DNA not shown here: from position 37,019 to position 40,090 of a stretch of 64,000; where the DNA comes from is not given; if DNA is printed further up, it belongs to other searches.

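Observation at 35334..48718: Compact ~13.4-kb Mu-type transposable element with a capsid gene but no packaging, portal or tail machinery (candidate transposable phage satellite or capsid-bearing transposon)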

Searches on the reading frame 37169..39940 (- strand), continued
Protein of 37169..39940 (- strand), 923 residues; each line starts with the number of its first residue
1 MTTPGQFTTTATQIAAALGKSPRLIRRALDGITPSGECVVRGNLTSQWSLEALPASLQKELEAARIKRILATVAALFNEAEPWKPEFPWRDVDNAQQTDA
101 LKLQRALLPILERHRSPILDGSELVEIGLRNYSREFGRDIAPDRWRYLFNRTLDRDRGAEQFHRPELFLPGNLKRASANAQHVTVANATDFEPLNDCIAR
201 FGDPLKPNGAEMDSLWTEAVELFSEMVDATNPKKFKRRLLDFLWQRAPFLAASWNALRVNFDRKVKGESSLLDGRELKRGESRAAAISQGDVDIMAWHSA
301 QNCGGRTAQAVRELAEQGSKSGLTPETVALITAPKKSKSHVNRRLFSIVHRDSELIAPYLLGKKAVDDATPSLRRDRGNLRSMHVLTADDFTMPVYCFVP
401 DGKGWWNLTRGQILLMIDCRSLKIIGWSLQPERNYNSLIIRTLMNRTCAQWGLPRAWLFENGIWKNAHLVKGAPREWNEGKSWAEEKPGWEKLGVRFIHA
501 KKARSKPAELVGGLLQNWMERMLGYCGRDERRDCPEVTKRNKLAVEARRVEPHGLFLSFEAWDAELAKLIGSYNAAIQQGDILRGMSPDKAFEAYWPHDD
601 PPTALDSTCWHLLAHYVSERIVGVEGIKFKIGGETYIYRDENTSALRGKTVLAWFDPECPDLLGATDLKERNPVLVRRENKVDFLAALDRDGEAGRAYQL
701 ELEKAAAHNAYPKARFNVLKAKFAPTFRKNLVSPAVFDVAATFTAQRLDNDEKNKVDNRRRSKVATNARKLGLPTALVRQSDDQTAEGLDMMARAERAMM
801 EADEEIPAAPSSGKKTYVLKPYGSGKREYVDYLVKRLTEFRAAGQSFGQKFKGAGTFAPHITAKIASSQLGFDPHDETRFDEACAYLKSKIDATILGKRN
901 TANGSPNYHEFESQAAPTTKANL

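Call 40: search_protein_families(library=phrogs, proteins=[L006:3805-5094:+, L006:3327-3854:+, L044:4640-5197:+, L042:3861-4553:+, L042:4581-5159:+, L044:7096-7800:+, L050:6246-7148:+, L006:5094-5873:+, L006:6035-6670:+, L044:5201-7147:+], max_evalue=0.05)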
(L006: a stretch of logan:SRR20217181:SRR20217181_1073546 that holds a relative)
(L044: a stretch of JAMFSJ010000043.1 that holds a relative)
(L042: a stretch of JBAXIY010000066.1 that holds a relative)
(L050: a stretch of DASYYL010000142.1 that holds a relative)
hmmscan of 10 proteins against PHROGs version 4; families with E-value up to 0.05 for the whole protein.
L006:3805-5094:+ (429 aa): 2 families
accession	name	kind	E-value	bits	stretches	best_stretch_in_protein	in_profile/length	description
phrog_328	-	head and packaging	4e-11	44.1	1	28-172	15-152/339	head maturation protease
phrog_13230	-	unknown function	0.011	16.6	0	36-144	22-121/138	-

L006:3327-3854:+ (175 aa): 1 family
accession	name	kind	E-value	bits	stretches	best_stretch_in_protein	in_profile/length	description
phrog_5874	-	connector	0.037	15.1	0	124-156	7-40/68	head closure Hc1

L044:4640-5197:+ (185 aa): 0 families

L042:3861-4553:+ (230 aa): 0 families

L042:4581-5159:+ (192 aa): 4 families
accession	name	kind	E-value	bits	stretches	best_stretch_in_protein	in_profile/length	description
phrog_77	-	DNA, RNA and nucleotide metabolism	0.0024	17.4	1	11-108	685-776/967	SbcC-like subunit of palindrome specific endonuclease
phrog_530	-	head and packaging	0.012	15.8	1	7-79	223-296/390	head maturation protease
phrog_1107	-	tail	0.031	13.1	1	2-104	565-669/1252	tail length tape measure protein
phrog_6017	-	unknown function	0.038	15.3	0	6-70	35-98/105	-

L044:7096-7800:+ (234 aa): 0 families

L050:6246-7148:+ (300 aa): 0 families

L006:5094-5873:+ (259 aa): 0 families

L006:6035-6670:+ (211 aa): 0 families

L044:5201-7147:+ (648 aa): 6 families
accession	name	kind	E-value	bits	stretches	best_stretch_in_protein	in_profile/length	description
phrog_617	-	head and packaging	4.9e-18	66.3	2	11-215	17-171/626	major head protein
phrog_4523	-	head and packaging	1.3e-09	38.4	1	33-217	51-199/644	major head and protease protein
phrog_10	-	head and packaging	6e-08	33.1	1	433-647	438-636/752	major head protein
phrog_11321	-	unknown function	1.4e-07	32.3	1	23-189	4-153/327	-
phrog_80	-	head and packaging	0.00022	21.6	1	101-275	321-446/607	head maturation protease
phrog_2263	-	head and packaging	0.00094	19.2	1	433-581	348-486/551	major head protein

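Call 41: search_protein_families(library=pfam, proteins=[L006:3805-5094:+, L006:3327-3854:+, L044:4640-5197:+, L042:3861-4553:+, L042:4581-5159:+, L044:7096-7800:+, L050:6246-7148:+, L006:5094-5873:+, L006:6035-6670:+, L044:5201-7147:+], max_evalue=0.05)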
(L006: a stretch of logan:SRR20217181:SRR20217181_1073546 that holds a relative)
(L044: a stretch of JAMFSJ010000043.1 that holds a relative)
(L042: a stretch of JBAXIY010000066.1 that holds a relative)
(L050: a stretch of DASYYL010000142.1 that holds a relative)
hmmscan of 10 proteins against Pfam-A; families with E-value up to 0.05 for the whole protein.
L006:3805-5094:+ (429 aa): 1 family
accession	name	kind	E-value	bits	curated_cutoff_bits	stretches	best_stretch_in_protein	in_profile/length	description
PF10123.14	Mu-like_Pro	-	4.7e-08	33.4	25.2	1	40-170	3-127/330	Mu-like prophage I protein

L006:3327-3854:+ (175 aa): 0 families

L044:4640-5197:+ (185 aa): 1 family
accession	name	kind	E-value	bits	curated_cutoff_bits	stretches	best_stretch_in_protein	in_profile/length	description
PF24945.1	DUF7759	-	0.03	14.5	27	0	73-115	19-61/109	Domain of unknown function (DUF7759)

L042:3861-4553:+ (230 aa): 0 families

L042:4581-5159:+ (192 aa): 10 families
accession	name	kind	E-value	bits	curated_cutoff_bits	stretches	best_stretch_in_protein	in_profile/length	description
PF25762.1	HAUS1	-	0.0054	17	40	1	9-83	147-225/236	HAUS augmin-like complex subunit 1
PF25078.1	DUF7801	-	0.0057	17.3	33.2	1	17-74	45-102/155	Domain of unknown function (DUF7801)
PF25541.1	TBCA_PH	-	0.0071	16.5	27.8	1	10-76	70-136/139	PH domain-containing proteins, TBCA domain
PF06810.17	Phage_scaffold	-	0.013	15.9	35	1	11-89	34-114/170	Phage capsid assembly scaffolding protein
PF06818.20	Fez1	-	0.018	16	34.4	1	8-82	28-102/199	Fez1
PF17867.7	AAA_lid_7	-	0.022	15.5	22.7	1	74-135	22-78/106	Midasin AAA lid domain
PF05557.18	MAD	-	0.026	13.4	30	1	8-93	108-193/661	Mitotic checkpoint protein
PF14362.11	DUF4407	-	0.034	13.9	31.3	1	8-75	116-252/297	Domain of unknown function (DUF4407)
PF16326.10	ABC_tran_CTD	-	0.045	14.4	32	1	29-81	5-59/69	ABC transporter C-terminal domain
PF10473.14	CENP-F_leu_zip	-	0.049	14.1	34.5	0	11-77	62-125/140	Leucine-rich repeats of kinetochore protein Cenp-F/LEK1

L044:7096-7800:+ (234 aa): 3 families
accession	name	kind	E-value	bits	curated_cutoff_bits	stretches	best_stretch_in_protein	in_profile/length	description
PF13518.12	HTH_28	-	0.00033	21.1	25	1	80-123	8-49/52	Helix-turn-helix domain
PF13551.12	HTH_29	-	0.00055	20.4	28.1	1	85-126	12-53/64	Winged helix-turn helix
PF13384.12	HTH_23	-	0.026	14.8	24.6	0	84-112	17-45/50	Homeodomain-like domain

L050:6246-7148:+ (300 aa): 0 families

L006:5094-5873:+ (259 aa): 0 families

L006:6035-6670:+ (211 aa): 1 family
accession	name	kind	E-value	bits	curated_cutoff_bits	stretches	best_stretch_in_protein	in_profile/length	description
PF07593.17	UnbV_ASPIC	-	0.021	15.2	23.4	1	46-83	14-54/68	ASPIC and UnbV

L044:5201-7147:+ (648 aa): 1 family
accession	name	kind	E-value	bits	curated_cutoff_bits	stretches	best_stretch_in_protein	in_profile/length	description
PF05065.19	Phage_capsid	-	2.7e-13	50.4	24.2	1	434-645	75-279/280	Phage capsid family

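Call 45: find_related_loci(query=A1, collection=viral_contigs, flank=10000)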
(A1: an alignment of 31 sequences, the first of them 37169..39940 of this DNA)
Query A1 (923 aa) in viral_contigs; peptide patterns used: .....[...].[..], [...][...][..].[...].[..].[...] (x = any residue, [..] = any of these).
44 stretches matched a pattern, but none encodes a relative of the query by tblastn (E <= 1e-3).
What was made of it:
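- On Phage satellite (P4 / PICI / cf-PICI / PLE / PICMI sense): No helper in the window, and no copies among IMG/VR contigs (call 45).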

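Call 58: search_protein_families(library=phrogs, alignment_id=A2, max_evalue=0.001)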
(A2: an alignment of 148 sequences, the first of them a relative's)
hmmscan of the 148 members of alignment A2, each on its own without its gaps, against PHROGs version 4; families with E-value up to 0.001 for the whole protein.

A. member 1, L001:5790-6422:+ (210 aa): 0 families

B. families by the number of members that match (of 148 scanned): 63 families (the first 25 are shown)
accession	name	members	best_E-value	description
phrog_10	-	9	6.3e-35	major head protein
phrog_617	-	7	4.9e-18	major head protein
phrog_328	-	6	6.3e-16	head maturation protease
phrog_24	-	3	7.1e-26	tail length tape measure protein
phrog_2854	-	3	3.6e-25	tail length tape measure protein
phrog_9483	-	3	1.2e-10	tail length tape measure protein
phrog_4523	-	3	1.3e-09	major head and protease protein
phrog_11321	-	3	1.4e-07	-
phrog_13230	-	3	2.2e-06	-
phrog_310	-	3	1.7e-05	transposase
phrog_286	-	3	0.00013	-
phrog_13338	-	2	5.7e-26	-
phrog_339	-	2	3.2e-23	tail length tape measure protein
phrog_1506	-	2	8.6e-20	tail length tape measure protein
phrog_3336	-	2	1.5e-15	tail length tape measure protein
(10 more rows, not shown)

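Call 59: search_protein_families(library=pfam, alignment_id=A2, max_evalue=0.001)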
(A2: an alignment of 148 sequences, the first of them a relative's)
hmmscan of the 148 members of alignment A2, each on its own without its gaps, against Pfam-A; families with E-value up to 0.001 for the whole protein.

A. member 1, L001:5790-6422:+ (210 aa): 0 families

B. families by the number of members that match (of 148 scanned): 22 families
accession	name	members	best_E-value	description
PF05065.19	Phage_capsid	9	2.2e-32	Phage capsid family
PF13551.12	HTH_29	7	5.4e-08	Winged helix-turn helix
PF10123.14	Mu-like_Pro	6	1.8e-16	Mu-like prophage I protein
PF13518.12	HTH_28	6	1.9e-06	Helix-turn-helix domain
PF13384.12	HTH_23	5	9.3e-07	Homeodomain-like domain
PF12728.13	HTH_17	3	6.9e-07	Helix-turn-helix domain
PF13565.12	HTH_32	2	3.3e-05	Homeodomain-like domain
PF06252.17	GemA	2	0.00079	Bacteriophage Mu, GemA protein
PF06074.18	Portal_Mu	1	2.5e-54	Portal protein of Mu bacteriophage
PF12762.13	DDE_Tnp_IS1595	1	1.6e-32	ISXO2-like transposase domain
PF13365.12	Trypsin_2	1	1.7e-27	Trypsin-like peptidase domain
PF12760.12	Zn_ribbon_IS1595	1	2.1e-11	Transposase zinc-ribbon domain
PF00089.32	Trypsin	1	1.6e-09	Trypsin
PF13443.12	HTH_26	1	3.4e-08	Cro/C1-type HTH DNA-binding domain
PF13560.12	HTH_31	1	7.9e-08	Helix-turn-helix domain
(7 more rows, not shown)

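Call 60: search_protein_families(library=pfam, proteins=[L029:6674-8281:+, L024:5338-6645:+, L025:1300-2724:-, L065:2684-4549:-, L039:6415-8802:+, L042:6711-9146:+, L053:7681-9483:+, L051:6703-8307:+, L029:8796-9965:+, L083:4786-5895:-], max_evalue=0.001)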
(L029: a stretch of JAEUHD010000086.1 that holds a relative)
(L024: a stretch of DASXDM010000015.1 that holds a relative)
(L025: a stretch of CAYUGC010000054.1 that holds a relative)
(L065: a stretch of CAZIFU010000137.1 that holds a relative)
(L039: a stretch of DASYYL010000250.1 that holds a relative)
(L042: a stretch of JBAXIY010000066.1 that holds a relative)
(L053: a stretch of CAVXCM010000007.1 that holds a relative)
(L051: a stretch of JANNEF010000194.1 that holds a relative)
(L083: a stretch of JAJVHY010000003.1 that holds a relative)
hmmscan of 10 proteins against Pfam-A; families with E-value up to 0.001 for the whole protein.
L029:6674-8281:+ (535 aa): 1 family
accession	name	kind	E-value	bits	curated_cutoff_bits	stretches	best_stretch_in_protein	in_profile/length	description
PF06074.18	Portal_Mu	-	2.5e-54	185.3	23.9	1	109-453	2-334/336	Portal protein of Mu bacteriophage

L024:5338-6645:+ (435 aa): 0 families

L025:1300-2724:- (474 aa): 2 families
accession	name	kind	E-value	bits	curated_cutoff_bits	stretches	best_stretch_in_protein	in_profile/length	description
PF13365.12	Trypsin_2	-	1.7e-27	97.4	27.6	1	275-406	1-144/144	Trypsin-like peptidase domain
PF00089.32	Trypsin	-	1.6e-09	38.4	20.6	1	275-407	27-195/220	Trypsin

L065:2684-4549:- (621 aa): 0 families

L039:6415-8802:+ (795 aa): 0 families

L042:6711-9146:+ (811 aa): 0 families

L053:7681-9483:+ (600 aa): 0 families

L051:6703-8307:+ (534 aa): 0 families

L029:8796-9965:+ (389 aa): 0 families

L083:4786-5895:- (369 aa): 0 families
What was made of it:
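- Closest known: Bacteriophage Mu and other transposable phages. Same: In sister elements: Mu gpI-like protease, Mu gpH-like portal and GemA-like domains (calls 59, 60).
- Capsid appeared in 9, Mu gpI-like protease in 6 and Mu portal in 1 (calls 58-60). One member has a conventional Mu-type portal (call 60), which implies ordinary head assembly.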

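Call 75: predict_structure(alignment_id=A1)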
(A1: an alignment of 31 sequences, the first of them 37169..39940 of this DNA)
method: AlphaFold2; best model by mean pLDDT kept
length: 923 residues; sequences in the alignment: 31
mean_pLDDT: 79.6   pTM: 0.46
mean pLDDT of the five models: 79.6, 74.3, 74.3, 74.2, 71.6
residues with pLDDT >= 90: 249; 70-90: 505; 50-70: 85; < 50: 84
segments of 3 or more residues with pLDDT < 50: 1-4, 178-187, 276-280, 727-732, 802-823, 846-854, 900-923
pLDDT, mean of each block of 10 residues (from residue 1): 58 84 86 81 77 89 84 70 79 90 93 78 88 93 92 82 88 67 48 84 81 86 75 84 86 84 70 49 75 93 91 91 89 86 89 88 78 77 91 91 90 91 93 79 88 90 69 80 75 86 76 89 89 92 94 92 93 91 91 94 87 84 91 88 88 87 90 90 85 86 87 82 58 55 74 76 76 66 70 69 39 31 66 85 57 63 89 88 88 62 38 37 31
secondary structure, 60 per line:
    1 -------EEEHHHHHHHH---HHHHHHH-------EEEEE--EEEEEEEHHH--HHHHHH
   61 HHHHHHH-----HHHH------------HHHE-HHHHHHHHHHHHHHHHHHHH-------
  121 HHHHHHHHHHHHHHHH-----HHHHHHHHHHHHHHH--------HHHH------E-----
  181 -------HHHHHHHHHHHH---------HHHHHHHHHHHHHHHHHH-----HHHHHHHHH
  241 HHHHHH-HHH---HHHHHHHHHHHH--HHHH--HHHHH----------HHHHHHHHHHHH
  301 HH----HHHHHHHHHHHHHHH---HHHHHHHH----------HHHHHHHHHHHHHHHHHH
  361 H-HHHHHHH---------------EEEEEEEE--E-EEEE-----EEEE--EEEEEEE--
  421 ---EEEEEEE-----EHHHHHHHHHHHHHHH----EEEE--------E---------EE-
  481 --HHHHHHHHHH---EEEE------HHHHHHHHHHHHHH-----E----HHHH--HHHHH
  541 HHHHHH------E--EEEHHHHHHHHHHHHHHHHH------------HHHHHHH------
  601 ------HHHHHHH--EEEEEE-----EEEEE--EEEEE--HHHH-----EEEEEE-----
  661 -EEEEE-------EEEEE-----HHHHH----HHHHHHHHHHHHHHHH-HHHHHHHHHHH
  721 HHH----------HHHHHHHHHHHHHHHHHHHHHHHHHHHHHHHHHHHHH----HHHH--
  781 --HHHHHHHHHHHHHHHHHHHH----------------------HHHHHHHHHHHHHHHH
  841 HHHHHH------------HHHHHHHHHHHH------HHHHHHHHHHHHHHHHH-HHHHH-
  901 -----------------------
elements in order (helices of 4 or more, strands of 3 or more residues): E8-10 H11-18 H22-28 E36-40 E43-49 H55-67 H73-76 H94-113 H121-136 H142-156 H165-168 H188-199 H209-226 H232-246 H254-265 H268-271 H274-278 H289-302 H307-321 H325-332 H343-361 H363-369 E385-392 E397-400 E406-409 E412-418 E424-430 H437-451 E456-459 H483-492 E496-499 H506-519 H530-533 H536-546 E556-558 H559-575 H588-594 H607-613 E616-621 E627-631 E634-638 H641-644 E650-655 E662-666 E674-678 H684-688 H693-708 H710-723 H734-770 H775-778 H783-802 H825-846 H859-870 H877-893 H895-899
